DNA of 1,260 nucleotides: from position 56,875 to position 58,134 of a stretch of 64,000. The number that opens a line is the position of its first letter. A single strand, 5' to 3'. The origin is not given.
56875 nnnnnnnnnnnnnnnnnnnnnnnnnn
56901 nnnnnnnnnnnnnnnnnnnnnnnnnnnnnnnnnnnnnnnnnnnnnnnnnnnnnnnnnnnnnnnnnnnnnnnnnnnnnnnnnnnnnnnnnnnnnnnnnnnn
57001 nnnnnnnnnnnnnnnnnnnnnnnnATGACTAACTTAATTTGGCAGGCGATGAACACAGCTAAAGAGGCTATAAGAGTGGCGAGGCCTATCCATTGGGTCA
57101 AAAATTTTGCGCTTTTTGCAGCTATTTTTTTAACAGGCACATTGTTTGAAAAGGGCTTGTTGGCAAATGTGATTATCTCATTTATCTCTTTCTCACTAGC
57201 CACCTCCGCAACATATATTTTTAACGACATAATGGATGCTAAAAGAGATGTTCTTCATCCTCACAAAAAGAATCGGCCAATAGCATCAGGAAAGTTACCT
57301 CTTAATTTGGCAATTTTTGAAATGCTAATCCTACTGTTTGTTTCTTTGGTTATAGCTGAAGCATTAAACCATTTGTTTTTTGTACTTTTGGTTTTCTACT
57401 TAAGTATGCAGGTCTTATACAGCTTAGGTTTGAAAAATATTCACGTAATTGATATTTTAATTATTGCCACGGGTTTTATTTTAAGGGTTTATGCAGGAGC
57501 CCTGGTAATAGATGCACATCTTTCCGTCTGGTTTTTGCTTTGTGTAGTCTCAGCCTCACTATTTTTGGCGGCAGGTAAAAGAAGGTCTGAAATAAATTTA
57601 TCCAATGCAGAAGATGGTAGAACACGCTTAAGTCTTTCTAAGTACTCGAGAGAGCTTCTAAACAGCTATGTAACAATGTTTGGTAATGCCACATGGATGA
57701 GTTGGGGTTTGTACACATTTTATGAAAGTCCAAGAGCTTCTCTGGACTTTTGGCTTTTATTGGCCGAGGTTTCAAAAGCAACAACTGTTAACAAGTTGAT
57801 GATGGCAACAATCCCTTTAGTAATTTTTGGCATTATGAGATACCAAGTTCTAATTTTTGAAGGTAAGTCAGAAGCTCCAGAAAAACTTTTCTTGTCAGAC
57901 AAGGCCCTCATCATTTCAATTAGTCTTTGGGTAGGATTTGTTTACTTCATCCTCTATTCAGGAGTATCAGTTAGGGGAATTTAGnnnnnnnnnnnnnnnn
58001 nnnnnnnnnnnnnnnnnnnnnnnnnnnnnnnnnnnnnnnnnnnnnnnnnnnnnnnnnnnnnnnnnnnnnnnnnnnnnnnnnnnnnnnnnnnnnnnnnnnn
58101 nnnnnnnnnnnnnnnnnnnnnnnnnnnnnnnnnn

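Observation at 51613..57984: Envelope glycan cluster combining a processive GT2 synthase, UDP-xylose synthase, a GT39/ArnT-like GT-C enzyme, a WecA-like initiator and a DPPR-synthase-like UbiA enzyme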

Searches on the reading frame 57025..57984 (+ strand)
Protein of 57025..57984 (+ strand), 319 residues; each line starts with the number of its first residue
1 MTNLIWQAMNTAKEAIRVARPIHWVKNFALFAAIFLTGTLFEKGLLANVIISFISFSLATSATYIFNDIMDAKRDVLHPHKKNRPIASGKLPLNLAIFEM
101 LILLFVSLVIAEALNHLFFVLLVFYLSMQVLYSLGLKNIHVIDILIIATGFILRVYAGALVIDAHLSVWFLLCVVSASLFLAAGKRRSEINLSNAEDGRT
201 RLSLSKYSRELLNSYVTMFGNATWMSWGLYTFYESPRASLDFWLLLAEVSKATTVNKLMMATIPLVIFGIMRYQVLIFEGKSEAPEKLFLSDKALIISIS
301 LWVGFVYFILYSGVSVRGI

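Call 3: search_protein_families(library=pfam, proteins=[window:57025-57984:+], max_evalue=0.01)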
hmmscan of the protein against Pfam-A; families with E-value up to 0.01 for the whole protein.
window:57025-57984:+ (319 aa): 1 family
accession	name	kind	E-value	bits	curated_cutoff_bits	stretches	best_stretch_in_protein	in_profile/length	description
PF01040.23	UbiA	-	6.7e-22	78.4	34.2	1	34-180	9-153/250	UbiA prenyltransferase family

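Call 5: search_protein_families(library=ncbifam, proteins=[window:57025-57984:+], max_evalue=0.01)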
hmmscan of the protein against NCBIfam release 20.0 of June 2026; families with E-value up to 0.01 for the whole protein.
window:57025-57984:+ (319 aa): 22 families
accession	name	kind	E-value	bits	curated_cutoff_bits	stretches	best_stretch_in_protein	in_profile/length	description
NF008978.0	PRK12324.1-4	equivalog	8.7e-68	228.6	207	1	10-311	30-320/322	decaprenyl-phosphate phosphoribosyltransferase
NF008977.0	PRK12324.1-2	equivalog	9.7e-67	225.4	234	1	17-314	7-291/297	decaprenyl-phosphate phosphoribosyltransferase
NF008976.0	PRK12324.1-1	equivalog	1.5e-48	165.8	474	1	10-307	16-300/306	decaprenyl-phosphate phosphoribosyltransferase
NF006088.0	PRK08238.1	equivalog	3.3e-45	154.6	351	1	7-209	187-388/482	UbiA family prenyltransferase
NF009523.0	PRK12884.1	equivalog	2.9e-13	49.7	269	1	29-174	22-162/279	prenyltransferase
NF005742.0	PRK07566.1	equivalog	8.6e-09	34.9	313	1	9-181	25-200/315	chlorophyll synthase ChlG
TIGR01473.1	cyoE_ctaB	equivalog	1.8e-08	34.5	210.3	1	29-146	18-136/281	heme o synthase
TIGR01474.1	ubiA_proteo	equivalog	1.9e-08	34.2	275.45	1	33-158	26-151/282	4-hydroxybenzoate octaprenyltransferase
TIGR01475.1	ubiA_other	subfamily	8.7e-08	31.9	180.8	1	29-182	14-172/282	UbiA-like polyprenyltransferase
TIGR01476.1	chlor_syn_BchG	subfamily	5.8e-07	29.2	212.3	1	15-164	3-158/283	(bacterio)chlorophyll synthase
NF009522.0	PRK12883.1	equivalog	4.2e-06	26.5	353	1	48-162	38-150/279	geranylgeranylglycerol-phosphate geranylgeranyltransferase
NF009521.0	PRK12882.1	equivalog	7.3e-06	25.4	296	1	11-171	4-162/280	geranylgeranylglycerol-phosphate geranylgeranyltransferase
NF009524.0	PRK12886.1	equivalog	1.9e-05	24.2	387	1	27-137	25-132/291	prenyltransferase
NF035940.1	prenyl_rel_EboC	equivalog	2.1e-05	24.1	250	1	31-144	19-134/292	UbiA-like protein EboC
NF041585.1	MqnP_Cj_Hp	exception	3.2e-05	23.6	375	1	49-183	42-174/281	menaquinone biosynthesis prenyltransferase MqnP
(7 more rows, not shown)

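Call 11: find_homologous_proteins(query=window:57025-57984:+, max_evalue=1e-10)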
Query window:57025-57984:+ (319 aa): 2738 proteins with E <= 1e-10 among 6546 candidates; the best 120 are listed.
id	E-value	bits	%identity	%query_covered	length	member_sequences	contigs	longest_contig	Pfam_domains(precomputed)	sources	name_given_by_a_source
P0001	3.2e-193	659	100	97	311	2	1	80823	PF01040.24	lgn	-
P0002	4.8e-161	553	82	100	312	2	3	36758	PF01040.24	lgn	-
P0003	1.7e-156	538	79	100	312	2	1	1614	PF01040.24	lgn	-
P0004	1.4e-155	535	78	97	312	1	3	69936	PF01040.24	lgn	-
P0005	5.7e-155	533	79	97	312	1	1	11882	PF01040.24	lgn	-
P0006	3.6e-154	531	78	100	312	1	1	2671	PF01040.24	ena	-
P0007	1.6e-153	528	77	100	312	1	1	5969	PF01040.24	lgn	-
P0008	7.3e-153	526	80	95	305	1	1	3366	PF01040.24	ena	-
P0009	9.9e-153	526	79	96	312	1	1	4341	PF01040.24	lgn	-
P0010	1.5e-152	525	77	100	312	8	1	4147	PF01040.24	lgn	-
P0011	8.2e-152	523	78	97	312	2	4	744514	PF01040.24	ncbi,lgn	-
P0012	2.0e-151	522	78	97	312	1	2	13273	PF01040.24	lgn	-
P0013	1.3e-150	519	79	95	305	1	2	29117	PF01040.24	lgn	-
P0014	2.1e-150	518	77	100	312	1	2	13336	PF01040.24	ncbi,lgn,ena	ncbi:MAG: decaprenyl-phosphate phosphoribosyltransferase [Patescibacteria group bacterium]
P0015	3.4e-149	514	76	97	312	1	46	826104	PF01040.24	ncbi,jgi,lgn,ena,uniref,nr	ncbi:MAG: phosphoribose diphosphate:decaprenyl-phosphate phosphoribosyltransferase [Candidatus Woese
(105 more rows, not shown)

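Call 12: find_related_loci(query=window:57025-57984:+, collection=genome_contigs, flank=10000)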
Query window:57025-57984:+ (319 aa) in genome_contigs; peptide patterns used: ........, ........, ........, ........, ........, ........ (x = any residue, [..] = any of these).
179 stretches matched a pattern; 118 encode a relative of the query (tblastn E <= 1e-3); the best 80 are kept; 80 distinct loci.
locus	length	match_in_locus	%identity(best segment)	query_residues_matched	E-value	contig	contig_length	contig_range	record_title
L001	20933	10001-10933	76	9-319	4e-159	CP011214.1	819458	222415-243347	MAG: Candidatus Woesebacteria bacterium GW2011_GWF1_31_35 chromosome, complete genome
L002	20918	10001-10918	75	14-319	2e-156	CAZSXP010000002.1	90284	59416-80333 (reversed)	MAG TPA_asm: uncultured Gammaproteobacteria bacterium isolate SRP062349_co2_93 genome assembly, contig: NODE_155_length_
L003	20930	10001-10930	78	10-319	1e-155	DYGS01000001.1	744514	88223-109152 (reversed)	MAG TPA_asm: Candidatus Microgenomatus sp. isolate BE2012_5_35_30 Afr_mines_BE2012_3_length_744514_cov_13_281153, whole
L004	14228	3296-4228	72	9-319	1e-154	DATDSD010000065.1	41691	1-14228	MAG TPA_asm: Patescibacteria group bacterium isolate SMAG_U7994 k141_130367, whole genome shotgun sequence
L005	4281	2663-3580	74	14-319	2e-157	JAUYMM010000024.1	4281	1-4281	MAG: Candidatus Woesebacteria bacterium isolate C24_metabat.bin.86_sub C24_k141_161273, whole genome shotgun sequence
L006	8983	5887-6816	75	10-319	4e-153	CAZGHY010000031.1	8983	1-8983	MAG TPA_asm: uncultured Gammaproteobacteria bacterium isolate SRP286056_co2_319 genome assembly, contig: NODE_13150_leng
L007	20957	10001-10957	71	1-319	9e-153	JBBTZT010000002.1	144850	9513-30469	MAG: Patescibacteria group bacterium isolate H41-bin064_1 H41_bin064_1_000000000002, whole genome shotgun sequence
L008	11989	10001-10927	75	9-319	4e-149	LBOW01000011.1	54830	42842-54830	MAG: Candidatus Woesebacteria bacterium GW2011_GWB1_33_22 UR35_C0011, whole genome shotgun sequence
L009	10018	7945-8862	72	14-319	9e-149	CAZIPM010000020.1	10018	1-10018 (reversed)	MAG TPA_asm: uncultured Gammaproteobacteria bacterium isolate SRP050083_co2_604 genome assembly, contig: NODE_5424_lengt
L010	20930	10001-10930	72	10-319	4e-148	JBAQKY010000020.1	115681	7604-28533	MAG: Microgenomates group bacterium isolate MFD12071_ilm_asm_bin3 k127_11232, whole genome shotgun sequence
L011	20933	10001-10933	74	9-319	1e-144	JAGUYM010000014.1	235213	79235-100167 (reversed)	MAG: Candidatus Woesebacteria bacterium isolate DeMMO6_63 c_000000012182, whole genome shotgun sequence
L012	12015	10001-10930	75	10-319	4e-143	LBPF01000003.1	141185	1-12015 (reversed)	MAG: Candidatus Woesebacteria bacterium GW2011_GWB1_33_38 UR44_C0003, whole genome shotgun sequence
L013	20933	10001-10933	69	9-319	7e-142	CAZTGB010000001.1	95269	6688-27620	MAG TPA_asm: uncultured Gammaproteobacteria bacterium isolate SRP090828_co3_120 genome assembly, contig: NODE_11_length_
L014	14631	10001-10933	68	9-319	3e-136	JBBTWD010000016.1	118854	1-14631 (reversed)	MAG: Patescibacteria group bacterium isolate H43-bin018_1 H43_bin018_1_000000000016, whole genome shotgun sequence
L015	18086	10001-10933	75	9-319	2e-149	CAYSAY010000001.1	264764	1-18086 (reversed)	MAG TPA_asm: uncultured Gammaproteobacteria bacterium isolate ERP113451_co1_283 genome assembly, contig: NODE_7_length_2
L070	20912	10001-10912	46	16-311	2e-76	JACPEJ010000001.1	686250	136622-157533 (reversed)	MAG: Candidatus Blackburnbacteria bacterium isolate NC_groundwater_332_Ag_B-0.1um_41_18 GD18-4_B1_scaffold_152758, whole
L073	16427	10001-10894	44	16-311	9e-75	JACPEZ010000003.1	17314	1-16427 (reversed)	MAG: Candidatus Daviesbacteria bacterium isolate NC_groundwater_348_Ag_B-0.1um_41_18 GD18-4_B1_scaffold_17027, whole gen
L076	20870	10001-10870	46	17-302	4e-73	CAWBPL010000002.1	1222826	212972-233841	MAG: Candidatus Gottesmanbacteria bacterium isolate MFD01476.bin.2.135 genome assembly, contig: contig_74641, whole geno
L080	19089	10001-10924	39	3-311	2e-58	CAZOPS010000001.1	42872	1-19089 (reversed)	MAG TPA_asm: uncultured Candidatus Saccharibacteria bacterium isolate SRP141376_co2_359 genome assembly, contig: NODE_20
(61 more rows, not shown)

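Call 16: search_solved_structures(query=window:57025-57984:+, max_evalue=0.01, show_alignments=2)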
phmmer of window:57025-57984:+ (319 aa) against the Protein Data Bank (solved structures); distinct sequences matched with E-value up to 0.01: 3.
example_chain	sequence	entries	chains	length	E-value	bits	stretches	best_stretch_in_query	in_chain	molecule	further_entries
8j8j_D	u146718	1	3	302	3.3e-37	131.7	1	11-304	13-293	Decaprenyl-phosphate phosphoribosyltransferase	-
8j8k_A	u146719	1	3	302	2.9e-29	105.7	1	11-304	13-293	Decaprenyl-phosphate phosphoribosyltransferase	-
6m31_A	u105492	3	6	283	0.00025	23.8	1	35-138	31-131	Digeranylgeranylglyceryl phosphate synthase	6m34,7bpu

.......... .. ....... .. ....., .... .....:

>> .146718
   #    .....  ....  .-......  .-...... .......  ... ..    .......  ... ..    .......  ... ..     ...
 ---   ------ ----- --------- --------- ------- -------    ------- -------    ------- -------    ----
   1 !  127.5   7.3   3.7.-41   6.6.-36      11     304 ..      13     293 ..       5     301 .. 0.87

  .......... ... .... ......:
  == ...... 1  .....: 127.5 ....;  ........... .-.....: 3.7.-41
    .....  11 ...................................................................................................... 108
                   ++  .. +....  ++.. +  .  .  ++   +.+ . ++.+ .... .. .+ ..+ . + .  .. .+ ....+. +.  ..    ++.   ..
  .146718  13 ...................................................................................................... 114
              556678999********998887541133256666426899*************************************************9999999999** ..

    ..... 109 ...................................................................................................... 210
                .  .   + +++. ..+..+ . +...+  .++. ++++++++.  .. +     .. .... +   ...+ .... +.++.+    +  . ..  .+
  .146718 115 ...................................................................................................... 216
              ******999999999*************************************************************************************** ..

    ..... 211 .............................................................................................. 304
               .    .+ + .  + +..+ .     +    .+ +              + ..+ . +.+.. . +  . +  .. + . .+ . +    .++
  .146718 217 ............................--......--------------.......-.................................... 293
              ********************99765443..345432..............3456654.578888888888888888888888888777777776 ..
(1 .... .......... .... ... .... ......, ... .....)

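Call 56: search_protein_families(library=pfam, alignment_id=A3, max_evalue=0.0001)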
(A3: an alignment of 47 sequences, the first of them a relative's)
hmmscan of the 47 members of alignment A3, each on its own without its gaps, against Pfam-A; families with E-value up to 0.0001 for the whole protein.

A. member 1, L022:5079-6437:+ (452 aa): 1 family
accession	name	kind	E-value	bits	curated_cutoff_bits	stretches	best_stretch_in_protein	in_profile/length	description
PF13231.12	PMT_2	-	9.1e-08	32.9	26.1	1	47-185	2-145/160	Dolichyl-phosphate-mannose-protein mannosyltransferase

B. families by the number of members that match (of 47 scanned): 41 families (the first 25 are shown)
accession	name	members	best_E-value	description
PF13231.12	PMT_2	3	6.3e-10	Dolichyl-phosphate-mannose-protein mannosyltransferase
PF06271.18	RDD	2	1e-25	RDD family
PF00535.33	Glycos_transf_2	2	3.4e-25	Glycosyl transferase family 2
PF00293.34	NUDIX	2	2.1e-21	NUDIX domain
PF01850.27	PIN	2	3.7e-18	PIN domain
PF13641.12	Glyco_tranf_2_3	2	1.2e-06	Glycosyltransferase like family 2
PF01725.21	Ham1p_like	1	3.9e-40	Ham1 family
PF02397.22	Bac_transf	1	3.2e-34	Bacterial sugar transferase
PF03575.23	Peptidase_S51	1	3.6e-32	Peptidase family S51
PF03476.21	MOSC_N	1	1.5e-30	MOSC N-terminal beta barrel domain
PF18014.7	Acetyltransf_18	1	3e-29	Acetyltransferase (GNAT) domain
PF00892.27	EamA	1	3.1e-27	EamA-like transporter family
PF05973.20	Gp49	1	8e-25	Phage derived protein Gp49-like (DUF891)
PF00078.32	RVT_1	1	2.2e-24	Reverse transcriptase (RNA-dependent DNA polymerase)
PF03473.23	MOSC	1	1.6e-22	MOSC domain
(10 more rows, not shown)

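Call 57: search_protein_families(library=pfam, proteins=[L076:7207-8562:+, L080:6687-8030:+, L080:8009-9514:+, L073:6888-8660:+, L073:8602-8991:+, L070:5340-7040:+], max_evalue=0.01)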
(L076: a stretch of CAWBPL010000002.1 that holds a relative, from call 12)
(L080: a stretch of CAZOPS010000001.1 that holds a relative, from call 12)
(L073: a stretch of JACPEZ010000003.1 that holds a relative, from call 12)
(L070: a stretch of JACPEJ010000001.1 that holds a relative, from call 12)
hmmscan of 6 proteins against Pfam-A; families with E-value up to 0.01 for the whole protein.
L076:7207-8562:+ (451 aa): 0 families

L080:6687-8030:+ (447 aa): 1 family
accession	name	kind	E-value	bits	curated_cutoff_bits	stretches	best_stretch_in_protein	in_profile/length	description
PF13231.12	PMT_2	-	6.3e-10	39.9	26.1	1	54-201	3-157/160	Dolichyl-phosphate-mannose-protein mannosyltransferase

L080:8009-9514:+ (501 aa): 1 family
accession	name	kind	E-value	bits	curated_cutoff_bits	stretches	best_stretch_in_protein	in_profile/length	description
PF00953.26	Glycos_transf_4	-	7e-17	62.3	27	1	207-386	2-159/160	Glycosyl transferase family 4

L073:6888-8660:+ (590 aa): 2 families
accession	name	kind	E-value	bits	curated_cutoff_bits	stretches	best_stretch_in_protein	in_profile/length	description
PF13632.12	Glyco_trans_2_3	-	9.4e-05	22.8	27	1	287-521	1-195/198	Glycosyl transferase family group 2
PF13641.12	Glyco_tranf_2_3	-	0.0075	16.7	27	0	184-307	5-109/230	Glycosyltransferase like family 2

L073:8602-8991:+ (129 aa): 0 families

L070:5340-7040:+ (566 aa): 1 family
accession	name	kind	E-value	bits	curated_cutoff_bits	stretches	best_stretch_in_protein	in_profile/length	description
PF10131.15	PTPS_related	-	2.9e-08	33.1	26.4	1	76-363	3-268/621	6-pyruvoyl-tetrahydropterin synthase related domain; membrane protein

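Call 71: search_dna_similar(query=window:57025-57984:+, collection=phages, mode=protein, max_evalue=0.001, max_rows=15)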
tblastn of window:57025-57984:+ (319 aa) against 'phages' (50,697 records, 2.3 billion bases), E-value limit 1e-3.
Records with a match: 1; places in all: 1; records where one place covers at least 80% of the query: 1.
Best place of each record, by identity: <60% 1.
By first word of the organism name: Bacteriophage 1.
By host as written in the record: - 1.
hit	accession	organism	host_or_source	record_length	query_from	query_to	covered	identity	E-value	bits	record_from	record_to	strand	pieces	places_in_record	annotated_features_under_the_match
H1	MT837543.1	Bacteriophage sp.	human fecal samples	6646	13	312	94%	32.2%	2e-37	147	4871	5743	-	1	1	record has no annotation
